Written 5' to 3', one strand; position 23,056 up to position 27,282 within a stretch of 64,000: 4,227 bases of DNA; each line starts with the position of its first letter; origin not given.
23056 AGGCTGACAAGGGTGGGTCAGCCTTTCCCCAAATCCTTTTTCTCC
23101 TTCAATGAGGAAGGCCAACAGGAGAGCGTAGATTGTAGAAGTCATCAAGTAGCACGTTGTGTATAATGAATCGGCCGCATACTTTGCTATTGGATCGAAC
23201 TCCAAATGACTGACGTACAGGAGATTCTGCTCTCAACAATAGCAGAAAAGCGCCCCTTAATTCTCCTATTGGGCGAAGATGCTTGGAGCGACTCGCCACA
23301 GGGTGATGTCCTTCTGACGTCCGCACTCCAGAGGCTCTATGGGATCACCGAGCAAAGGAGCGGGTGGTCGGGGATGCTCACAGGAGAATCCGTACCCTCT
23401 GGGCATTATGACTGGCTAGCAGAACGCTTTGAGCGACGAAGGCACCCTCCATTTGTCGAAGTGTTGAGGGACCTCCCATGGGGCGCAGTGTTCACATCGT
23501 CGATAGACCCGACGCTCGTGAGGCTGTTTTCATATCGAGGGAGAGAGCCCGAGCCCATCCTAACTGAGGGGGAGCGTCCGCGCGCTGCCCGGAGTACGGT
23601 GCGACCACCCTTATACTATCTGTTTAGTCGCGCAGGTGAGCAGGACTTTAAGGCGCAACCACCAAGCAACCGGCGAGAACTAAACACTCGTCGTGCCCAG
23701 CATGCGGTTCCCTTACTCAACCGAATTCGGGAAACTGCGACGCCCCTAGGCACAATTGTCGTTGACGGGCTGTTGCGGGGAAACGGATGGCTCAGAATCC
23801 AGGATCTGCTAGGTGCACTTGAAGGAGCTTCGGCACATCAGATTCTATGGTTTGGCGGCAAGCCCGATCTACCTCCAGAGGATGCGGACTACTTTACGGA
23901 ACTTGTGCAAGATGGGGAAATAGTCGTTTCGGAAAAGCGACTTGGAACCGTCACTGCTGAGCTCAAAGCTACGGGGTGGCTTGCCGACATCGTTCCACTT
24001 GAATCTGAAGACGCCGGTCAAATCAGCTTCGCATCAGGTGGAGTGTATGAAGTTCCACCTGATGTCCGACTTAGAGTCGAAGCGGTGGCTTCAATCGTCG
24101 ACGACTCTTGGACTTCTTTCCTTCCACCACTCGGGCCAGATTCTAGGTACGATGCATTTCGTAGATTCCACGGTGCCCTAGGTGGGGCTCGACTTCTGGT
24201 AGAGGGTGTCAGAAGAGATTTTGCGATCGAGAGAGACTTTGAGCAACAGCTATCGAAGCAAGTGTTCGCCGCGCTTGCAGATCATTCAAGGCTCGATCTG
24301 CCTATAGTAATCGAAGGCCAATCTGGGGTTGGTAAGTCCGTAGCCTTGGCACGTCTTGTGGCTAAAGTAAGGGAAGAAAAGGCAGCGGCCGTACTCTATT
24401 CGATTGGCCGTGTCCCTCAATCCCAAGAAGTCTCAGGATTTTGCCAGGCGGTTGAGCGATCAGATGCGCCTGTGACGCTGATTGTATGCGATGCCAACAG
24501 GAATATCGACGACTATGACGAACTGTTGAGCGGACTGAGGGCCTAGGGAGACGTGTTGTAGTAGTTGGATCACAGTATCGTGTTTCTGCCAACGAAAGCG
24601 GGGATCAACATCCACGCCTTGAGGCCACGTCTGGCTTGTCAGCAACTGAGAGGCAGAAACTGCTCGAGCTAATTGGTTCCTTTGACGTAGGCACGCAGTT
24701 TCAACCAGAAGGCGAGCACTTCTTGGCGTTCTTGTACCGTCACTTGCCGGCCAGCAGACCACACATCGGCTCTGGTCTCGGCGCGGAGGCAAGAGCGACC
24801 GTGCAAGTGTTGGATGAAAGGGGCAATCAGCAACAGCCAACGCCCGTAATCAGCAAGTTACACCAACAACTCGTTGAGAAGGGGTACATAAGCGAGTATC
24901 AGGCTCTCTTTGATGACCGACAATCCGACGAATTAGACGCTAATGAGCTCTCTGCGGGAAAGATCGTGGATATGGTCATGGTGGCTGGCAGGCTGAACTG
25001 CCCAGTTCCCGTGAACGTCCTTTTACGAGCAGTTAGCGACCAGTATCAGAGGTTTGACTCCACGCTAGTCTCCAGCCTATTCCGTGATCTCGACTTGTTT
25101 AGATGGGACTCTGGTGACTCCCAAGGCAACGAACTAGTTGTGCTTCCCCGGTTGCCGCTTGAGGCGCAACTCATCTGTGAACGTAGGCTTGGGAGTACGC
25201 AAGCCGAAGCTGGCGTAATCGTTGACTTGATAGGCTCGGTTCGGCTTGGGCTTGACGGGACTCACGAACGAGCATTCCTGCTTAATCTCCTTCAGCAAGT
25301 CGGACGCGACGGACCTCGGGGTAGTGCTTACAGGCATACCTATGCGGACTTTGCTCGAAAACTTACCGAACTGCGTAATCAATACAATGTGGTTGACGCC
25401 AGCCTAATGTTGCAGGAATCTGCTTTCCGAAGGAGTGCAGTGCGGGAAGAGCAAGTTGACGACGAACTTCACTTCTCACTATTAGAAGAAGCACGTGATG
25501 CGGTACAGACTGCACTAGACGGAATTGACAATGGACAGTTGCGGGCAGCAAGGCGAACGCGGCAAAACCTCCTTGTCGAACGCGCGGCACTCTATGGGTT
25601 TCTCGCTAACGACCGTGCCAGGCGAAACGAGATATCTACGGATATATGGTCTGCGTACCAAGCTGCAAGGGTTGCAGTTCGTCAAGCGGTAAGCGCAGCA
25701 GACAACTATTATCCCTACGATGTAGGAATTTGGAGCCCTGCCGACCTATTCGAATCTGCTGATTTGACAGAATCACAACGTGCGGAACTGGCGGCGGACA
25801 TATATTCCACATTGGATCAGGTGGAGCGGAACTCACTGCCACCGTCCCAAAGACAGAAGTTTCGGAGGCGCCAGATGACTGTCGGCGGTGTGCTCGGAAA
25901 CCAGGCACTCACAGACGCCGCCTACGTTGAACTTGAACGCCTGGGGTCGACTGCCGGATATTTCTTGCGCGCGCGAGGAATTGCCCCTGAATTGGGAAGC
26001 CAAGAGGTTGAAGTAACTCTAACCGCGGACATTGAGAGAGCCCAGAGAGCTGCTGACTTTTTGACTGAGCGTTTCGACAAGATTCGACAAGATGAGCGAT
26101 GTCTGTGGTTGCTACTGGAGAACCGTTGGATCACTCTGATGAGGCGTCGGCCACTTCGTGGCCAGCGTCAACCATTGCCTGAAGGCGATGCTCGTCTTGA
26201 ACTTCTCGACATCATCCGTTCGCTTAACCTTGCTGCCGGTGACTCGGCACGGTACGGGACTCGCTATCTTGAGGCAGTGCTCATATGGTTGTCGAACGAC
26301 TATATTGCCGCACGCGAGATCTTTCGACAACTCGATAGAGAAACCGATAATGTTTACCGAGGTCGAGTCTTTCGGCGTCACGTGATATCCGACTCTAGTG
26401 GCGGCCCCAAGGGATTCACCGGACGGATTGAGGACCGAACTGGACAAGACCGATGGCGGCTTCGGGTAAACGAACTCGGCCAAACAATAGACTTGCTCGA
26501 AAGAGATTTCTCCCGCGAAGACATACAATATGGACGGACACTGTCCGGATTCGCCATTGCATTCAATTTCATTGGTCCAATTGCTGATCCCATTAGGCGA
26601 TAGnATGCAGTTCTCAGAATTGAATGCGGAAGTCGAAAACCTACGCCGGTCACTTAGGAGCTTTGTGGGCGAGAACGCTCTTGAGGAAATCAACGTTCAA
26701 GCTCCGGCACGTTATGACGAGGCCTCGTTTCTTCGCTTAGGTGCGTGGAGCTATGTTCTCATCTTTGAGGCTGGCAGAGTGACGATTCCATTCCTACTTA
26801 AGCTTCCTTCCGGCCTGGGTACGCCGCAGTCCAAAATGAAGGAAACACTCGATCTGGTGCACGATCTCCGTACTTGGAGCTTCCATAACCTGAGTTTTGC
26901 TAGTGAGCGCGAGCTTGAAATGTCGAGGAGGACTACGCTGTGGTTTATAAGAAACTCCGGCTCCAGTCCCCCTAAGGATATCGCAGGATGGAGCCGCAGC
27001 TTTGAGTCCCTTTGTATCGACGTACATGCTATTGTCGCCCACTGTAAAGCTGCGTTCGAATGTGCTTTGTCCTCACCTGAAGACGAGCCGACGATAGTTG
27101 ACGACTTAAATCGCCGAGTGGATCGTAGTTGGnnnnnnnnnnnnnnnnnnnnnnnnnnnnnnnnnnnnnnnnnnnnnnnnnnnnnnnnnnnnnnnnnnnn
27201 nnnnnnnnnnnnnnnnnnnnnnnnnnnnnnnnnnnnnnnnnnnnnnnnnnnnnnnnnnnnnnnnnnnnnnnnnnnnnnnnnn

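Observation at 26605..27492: Protein C: possible HEPN-type Rx4H motif joined to a CCA-enzyme-like C-terminal motif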

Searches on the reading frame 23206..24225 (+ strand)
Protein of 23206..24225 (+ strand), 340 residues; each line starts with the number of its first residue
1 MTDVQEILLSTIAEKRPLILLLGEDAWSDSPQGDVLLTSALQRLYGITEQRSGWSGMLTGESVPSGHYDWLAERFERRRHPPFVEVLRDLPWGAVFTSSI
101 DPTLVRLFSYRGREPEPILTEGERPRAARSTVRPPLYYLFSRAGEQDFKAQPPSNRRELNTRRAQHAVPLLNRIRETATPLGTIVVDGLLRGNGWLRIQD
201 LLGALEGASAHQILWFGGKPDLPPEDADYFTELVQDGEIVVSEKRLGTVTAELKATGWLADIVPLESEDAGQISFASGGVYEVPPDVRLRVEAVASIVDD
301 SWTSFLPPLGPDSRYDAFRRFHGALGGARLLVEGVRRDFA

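Call 62: find_homologous_proteins(query=window:23206-24225:+, max_evalue=0.001)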
Query window:23206-24225:+ (340 aa): 36 proteins with E <= 0.001 among 8000 candidates.
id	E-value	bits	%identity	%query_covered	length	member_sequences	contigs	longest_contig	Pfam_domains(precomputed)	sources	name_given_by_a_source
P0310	1.4e-224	763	100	100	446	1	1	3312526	PF25199.2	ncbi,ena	-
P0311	5.4e-140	485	66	95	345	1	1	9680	-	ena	-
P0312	2.1e-137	476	64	100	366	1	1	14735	-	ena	-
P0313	1.1e-124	434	61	100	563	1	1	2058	PF25199.2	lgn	-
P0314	1.0e-115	405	57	100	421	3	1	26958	PF25199.2,PF13191.13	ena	-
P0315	5.0e-115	402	72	74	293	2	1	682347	-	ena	-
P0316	2.2e-114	400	56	100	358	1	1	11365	-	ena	-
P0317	2.0e-112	394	65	84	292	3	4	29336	-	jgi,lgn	-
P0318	6.8e-112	392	55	99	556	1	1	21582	PF25199.2,PF13191.13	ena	-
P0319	1.2e-111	391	54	100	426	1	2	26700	PF13191.13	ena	-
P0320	2.7e-109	384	56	95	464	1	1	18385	PF25199.2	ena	-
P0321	1.1e-108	382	53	100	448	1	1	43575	PF25199.2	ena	-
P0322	1.2e-107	378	56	94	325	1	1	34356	-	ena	-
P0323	8.3e-107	375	54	99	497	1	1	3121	PF25199.2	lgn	-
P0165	2.6e-106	374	51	100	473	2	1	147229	-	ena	-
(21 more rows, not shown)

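Call 70: predict_structure(alignment_id=A6)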
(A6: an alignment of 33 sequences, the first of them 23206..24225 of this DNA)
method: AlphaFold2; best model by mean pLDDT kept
length: 340 residues; sequences in the alignment: 33
mean_pLDDT: 65.5   pTM: 0.66
mean pLDDT of the five models: 65.5, 64.5, 63.7, 59.9, 59.1
residues with pLDDT >= 90: 37; 70-90: 140; 50-70: 61; < 50: 102
segments of 3 or more residues with pLDDT < 50: 117-134, 141-149, 265-280, 283-309, 313-340
pLDDT, mean of each block of 10 residues (from residue 1): 83 80 77 73 71 68 73 76 77 66 66 48 39 47 44 72 73 71 85 77 86 92 90 94 90 83 49 44 44 31 44 44 37 32
secondary structure, 60 per line:
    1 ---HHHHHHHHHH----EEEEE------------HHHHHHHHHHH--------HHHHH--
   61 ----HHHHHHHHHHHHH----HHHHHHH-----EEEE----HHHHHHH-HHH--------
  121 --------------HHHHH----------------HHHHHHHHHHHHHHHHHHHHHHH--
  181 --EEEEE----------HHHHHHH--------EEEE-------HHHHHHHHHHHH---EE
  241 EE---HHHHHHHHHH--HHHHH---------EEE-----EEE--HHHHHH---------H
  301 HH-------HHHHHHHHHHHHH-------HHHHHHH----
elements in order: H4-13 E18-22 H35-45 H54-58 H65-77 H82-88 E94-97 H102-108 H135-139 H156-178 E183-187 H198-204 E213-216 H224-235 E239-242 H246-255 H258-262 E272-274 E280-282 H285-290 H310-322 H330-336

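Call 72: fold_search(model_id=the predicted structure, library=pdb)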
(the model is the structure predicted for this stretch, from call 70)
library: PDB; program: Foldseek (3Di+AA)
matches with E <= 10: 328; with E <= 0.001: 22
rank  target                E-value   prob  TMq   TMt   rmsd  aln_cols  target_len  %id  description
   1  8wkt_D                2.7e-05  1.00  0.43  0.49   7.6       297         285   15  Cryo-EM structure of DSR2-DSAD1 complex (released 2024-05-22)
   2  8bto_A                3.8e-05  1.00  0.44  0.34   7.9       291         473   12  Helical structure of BcThsA in complex with 1''-3'gcADPR (released 2024-02-21)
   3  8btp_A                9.3e-05  1.00  0.43  0.33   8.0       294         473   10  Helical structure of BcThsA in complex with 1''-3'gc(etheno)ADPR (released 2024-02-21)
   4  8xfe_A                9.3e-05  1.00  0.44  0.19  10.1       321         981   16  Cryo-EM structure of defence-associated sirtuin 2 (DSR2) H171A protein in complex with DSR anti-defence 1(DSAD1) (released 2024-10-23)
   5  8ykf_B                1.3e-04  1.00  0.43  0.18  13.7       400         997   10  The DSR2-DSAD1 complex with DSAD1 on the opposite sides (released 2024-08-14)
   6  8zc9_A                1.8e-04  1.00  0.42  0.18   7.6       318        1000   14  The Cryo-EM structure of DSR2-Tail tube-NAD+ complex (released 2024-09-11)
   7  8zc9_B                1.8e-04  1.00  0.39  0.16  14.6       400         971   12  The Cryo-EM structure of DSR2-Tail tube-NAD+ complex (released 2024-09-11)
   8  8w56_B                2.1e-04  1.00  0.41  0.18   7.7       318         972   12  Cryo-EM structure of DSR2-DSAD1 state 1 (released 2024-05-01)
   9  8xew_C                2.2e-04  1.00  0.41  0.17   8.7       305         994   16  Cryo-EM structure of defence-associatedsirtuin 2 (DSR2) H171A protein (released 2024-10-23)
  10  8k9a_B                2.2e-04  1.00  0.43  0.18  13.6       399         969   14  Cryo-EM structure of DSR2-DSAD1 state 2 (released 2024-05-01)
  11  8k9a_A                2.6e-04  1.00  0.40  0.17  14.5       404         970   12  Cryo-EM structure of DSR2-DSAD1 state 2 (released 2024-05-01)
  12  8wkt_A                2.9e-04  1.00  0.40  0.16   8.6       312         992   13  Cryo-EM structure of DSR2-DSAD1 complex (released 2024-05-22)
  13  8wye_A                3.8e-04  1.00  0.45  0.19   7.4       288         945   14  Cryo-EM structure of DSR2-DSAD1 (partial) complex (released 2024-04-10)
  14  8wkx_A                3.8e-04  1.00  0.39  0.16  14.0       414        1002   12  Cryo-EM structure of DSR2 (released 2024-05-22)
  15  8wyd_B                4.3e-04  1.00  0.44  0.19   7.2       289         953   14  Cryo-EM structure of DSR2-DSAD1 complex (released 2024-04-10)
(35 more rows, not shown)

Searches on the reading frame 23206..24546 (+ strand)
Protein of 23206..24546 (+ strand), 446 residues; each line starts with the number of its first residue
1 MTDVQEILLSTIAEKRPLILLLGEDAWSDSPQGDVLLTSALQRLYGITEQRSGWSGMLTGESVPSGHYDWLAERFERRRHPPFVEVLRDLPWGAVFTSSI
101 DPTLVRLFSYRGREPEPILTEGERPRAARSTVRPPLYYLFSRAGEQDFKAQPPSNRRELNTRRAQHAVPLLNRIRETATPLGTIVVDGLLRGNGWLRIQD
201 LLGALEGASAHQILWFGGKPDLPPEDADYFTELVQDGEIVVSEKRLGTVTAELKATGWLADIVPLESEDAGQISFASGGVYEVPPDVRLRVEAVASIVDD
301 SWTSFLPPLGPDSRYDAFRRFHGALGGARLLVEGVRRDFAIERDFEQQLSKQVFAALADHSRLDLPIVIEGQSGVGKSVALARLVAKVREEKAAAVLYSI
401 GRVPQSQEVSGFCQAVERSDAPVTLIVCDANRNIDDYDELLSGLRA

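Call 3: search_protein_families(library=pfam, proteins=[window:23206-24546:+], max_evalue=1)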
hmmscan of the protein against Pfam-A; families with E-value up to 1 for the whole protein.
window:23206-24546:+ (446 aa): 11 families
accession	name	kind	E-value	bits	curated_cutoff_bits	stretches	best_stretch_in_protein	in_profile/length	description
PF25199.1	nSTAND_NTPase5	-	9.9e-08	32.4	34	1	335-445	14-120/145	Novel STAND NTPase 5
PF13191.12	AAA_16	-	0.0025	18.7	32.6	1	351-406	13-63/167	AAA ATPase domain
PF13401.12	AAA_22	-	0.0029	18.4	27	1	366-417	7-55/130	AAA domain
PF05729.18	NACHT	-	0.0081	16.4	26.7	1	366-395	2-31/167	NACHT domain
PF00158.32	Sigma54_activat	-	0.015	15.4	20.2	1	348-404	6-62/168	Sigma-54 interaction domain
PF10412.15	TrwB_AAD_bind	-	0.044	13.1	20.5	1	366-398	17-49/387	Type IV secretion-system coupling protein DNA-binding domain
PF13671.12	AAA_33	-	0.19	12.5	27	0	367-387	2-22/143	AAA domain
PF09848.15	SLFN-g3_helicase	-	0.19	11.4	24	1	367-396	4-34/354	Schlafen group 3, DNA/RNA helicase domain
PF24883.2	NPHP3_N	-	0.21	12.2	24.8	1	367-398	25-56/164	Nephrocystin 3, N-terminal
PF10236.15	DAP3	-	0.23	11.1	23.1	1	362-387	21-46/311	Mitochondrial ribosomal death-associated protein 3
PF20720.3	nSTAND3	-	0.35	11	27.2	1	367-393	20-46/155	Novel STAND NTPase 3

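Call 4: search_protein_families(library=padloc, proteins=[window:23206-24546:+], max_evalue=1)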
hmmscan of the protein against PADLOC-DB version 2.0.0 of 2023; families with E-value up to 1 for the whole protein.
window:23206-24546:+ (446 aa): 2 families
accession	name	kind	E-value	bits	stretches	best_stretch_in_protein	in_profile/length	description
PDLC01994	RtcR_PspF1--CARF_AAA_HTH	-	0.022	11.9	1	348-395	165-212/468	-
PDLC02885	DpdH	-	0.059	9.2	1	353-410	57-110/1022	DpdH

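Call 5: search_protein_families(library=ncbifam, proteins=[window:23206-24546:+], max_evalue=1)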
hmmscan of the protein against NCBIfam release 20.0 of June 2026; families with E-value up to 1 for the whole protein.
window:23206-24546:+ (446 aa): 5 families
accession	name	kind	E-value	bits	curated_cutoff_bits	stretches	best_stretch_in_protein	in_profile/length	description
NF041705.1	RIPP_cyclo_YhhA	equivalog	0.012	15.7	36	1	377-395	2-20/33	YhhA family cyclophane-containing RiPP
TIGR02759.1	TraD_Ftype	equivalog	0.11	11.2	521.35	1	367-399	179-211/566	type IV conjugative transfer system coupling protein TraD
NF005250.0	PRK06761.1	equivalog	0.13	11.3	270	1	367-403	6-42/282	hypothetical protein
TIGR00157.1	TIGR00157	equivalog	0.22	11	100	1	368-391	126-149/247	ribosome small subunit-dependent GTPase A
NF010248.0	PRK13695.1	equivalog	0.23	11.2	156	1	366-395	5-34/180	NTPase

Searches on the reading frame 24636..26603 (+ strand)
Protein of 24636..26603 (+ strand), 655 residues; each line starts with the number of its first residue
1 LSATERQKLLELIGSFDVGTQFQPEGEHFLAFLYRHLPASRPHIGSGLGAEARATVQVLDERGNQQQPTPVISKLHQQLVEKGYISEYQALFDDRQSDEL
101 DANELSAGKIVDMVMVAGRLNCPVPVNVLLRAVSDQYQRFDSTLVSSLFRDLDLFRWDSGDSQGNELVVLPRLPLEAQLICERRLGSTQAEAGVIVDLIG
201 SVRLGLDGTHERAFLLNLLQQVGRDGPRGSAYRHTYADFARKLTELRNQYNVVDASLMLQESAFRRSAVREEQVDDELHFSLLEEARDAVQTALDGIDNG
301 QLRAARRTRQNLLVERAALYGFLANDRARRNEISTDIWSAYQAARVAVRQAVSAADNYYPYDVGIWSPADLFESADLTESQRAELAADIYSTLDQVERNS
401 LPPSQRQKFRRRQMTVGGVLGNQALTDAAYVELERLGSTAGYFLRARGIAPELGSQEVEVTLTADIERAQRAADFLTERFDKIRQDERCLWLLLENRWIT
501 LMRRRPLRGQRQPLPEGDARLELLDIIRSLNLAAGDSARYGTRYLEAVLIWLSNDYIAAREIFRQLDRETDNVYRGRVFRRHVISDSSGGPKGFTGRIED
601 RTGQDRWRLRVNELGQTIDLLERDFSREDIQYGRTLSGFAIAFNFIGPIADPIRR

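Call 3: search_protein_families(library=pfam, proteins=[window:24636-26603:+], max_evalue=1)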
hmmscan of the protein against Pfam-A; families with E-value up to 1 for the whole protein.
window:24636-26603:+ (655 aa): 2 families
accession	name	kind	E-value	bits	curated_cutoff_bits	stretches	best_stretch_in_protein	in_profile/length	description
PF14805.11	THDPS_N_2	-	0.0022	18.6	25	1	284-310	23-49/67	Tetrahydrodipicolinate N-succinyltransferase N-terminal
PF09720.15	Unstab_antitox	-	0.14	12.6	23.3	1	377-412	2-37/54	Putative addiction module component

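Call 4: search_protein_families(library=padloc, proteins=[window:24636-26603:+], max_evalue=1)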
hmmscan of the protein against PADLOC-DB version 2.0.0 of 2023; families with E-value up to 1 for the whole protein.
window:24636-26603:+ (655 aa): 0 families

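Call 5: search_protein_families(library=ncbifam, proteins=[window:24636-26603:+], max_evalue=1)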
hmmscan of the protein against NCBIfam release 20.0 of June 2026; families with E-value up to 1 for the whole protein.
window:24636-26603:+ (655 aa): 0 families

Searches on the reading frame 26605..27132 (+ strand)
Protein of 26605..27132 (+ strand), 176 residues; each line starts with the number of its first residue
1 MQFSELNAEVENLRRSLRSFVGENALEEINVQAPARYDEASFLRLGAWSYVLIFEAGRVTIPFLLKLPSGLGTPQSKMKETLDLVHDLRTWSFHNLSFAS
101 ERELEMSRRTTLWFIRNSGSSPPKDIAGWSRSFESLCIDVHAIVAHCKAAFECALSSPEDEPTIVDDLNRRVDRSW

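Call 60: search_solved_structures(query=A5, max_evalue=10, show_alignments=0)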
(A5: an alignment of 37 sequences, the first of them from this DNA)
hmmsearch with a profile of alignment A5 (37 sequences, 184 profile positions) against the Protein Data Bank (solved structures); distinct sequences matched with E-value up to 10: 4.
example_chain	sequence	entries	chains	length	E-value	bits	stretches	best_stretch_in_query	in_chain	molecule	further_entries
2v9p_A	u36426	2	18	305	0.43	13.2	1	42-107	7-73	REPLICATION PROTEIN E1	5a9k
2gxa_A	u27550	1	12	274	0.45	13.1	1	43-107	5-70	Replication protein E1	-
9ja6_A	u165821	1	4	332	0.76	12.4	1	107-181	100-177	Meiotically up-regulated gene 135 protein,Immunoglobulin G-binding protein G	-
4uos_A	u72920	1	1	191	2.6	10.6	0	135-176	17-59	DESIGNED HELICAL BUNDLE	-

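Call 61: search_protein_families(library=pfam, alignment_id=A5, max_evalue=10)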
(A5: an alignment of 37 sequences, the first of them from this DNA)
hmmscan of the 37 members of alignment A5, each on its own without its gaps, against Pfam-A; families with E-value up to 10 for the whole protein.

A. member 1, seq(176 aa): 0 families

B. families by the number of members that match (of 37 scanned): 11 families
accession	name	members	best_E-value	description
PF22767.2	ThcOx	1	0.016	Cyanobactin oxidase ThcOx,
PF03488.19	Ins_beta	1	0.027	Nematode insulin-related peptide beta type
PF05346.16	DUF747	1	0.036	Eukaryotic membrane protein family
PF19380.4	DUF5955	1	0.044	Family of unknown function (DUF5955)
PF00303.24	Thymidylat_synt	1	0.055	Thymidylate synthase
PF00839.22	Cys_rich_FGFR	1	0.071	Cysteine rich repeat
PF03765.21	CRAL_TRIO_N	1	0.12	CRAL/TRIO, N-terminal domain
PF15412.11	Nse4-Nse3_bdg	1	0.15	Binding domain of Nse4/EID3 to Nse3-MAGE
PF23835.1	DUF7205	1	0.16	Domain of unknown function (DUF7205)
PF05874.16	PBAN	1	0.19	Pheromone biosynthesis activating neuropeptide (PBAN)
PF04508.17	Pox_A_type_inc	1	0.22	Viral A-type inclusion protein repeat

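Call 87: search_protein_families(library=ncbifam, alignment_id=A5, max_evalue=10)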
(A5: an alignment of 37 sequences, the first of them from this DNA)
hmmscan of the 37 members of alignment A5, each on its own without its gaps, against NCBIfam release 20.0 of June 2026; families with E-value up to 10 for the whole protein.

A. member 1, seq(176 aa): 1 family
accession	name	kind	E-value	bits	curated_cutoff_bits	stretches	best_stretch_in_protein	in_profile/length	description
NF011386.0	PRK14811.1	equivalog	0.22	10.7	414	1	8-40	5-37/269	DNA-formamidopyrimidine glycosylase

B. families by the number of members that match (of 37 scanned): 10 families
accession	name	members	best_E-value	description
NF002496.0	PRK01827.1-2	1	9e-05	thymidylate synthase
TIGR03284.1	thym_sym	1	0.0042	thymidylate synthase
NF049956.1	VI_Cas13e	1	0.034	type VI-C CRISPR-associated RNA-guided ribonuclease Cas13e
NF002499.0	PRK01827.1-5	1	0.043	thymidylate synthase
NF012175.1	tet_MFS_L_K_45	1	0.056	Tet(L)/Tet(K)/Tet(45) family tetracycline efflux MFS transporter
NF040568.1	SCO2525_fam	1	0.059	SCO2525 family SAM-dependent methyltransferase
NF033447.1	BrxE_fam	1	0.087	BrxE family protein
NF047402.1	TransRegVisN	1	0.095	transcriptional regulator VisN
TIGR03933.1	PIA_icaB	1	0.12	intercellular adhesin biosynthesis polysaccharide N-deacetylase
NF011386.0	PRK14811.1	1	0.22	DNA-formamidopyrimidine glycosylase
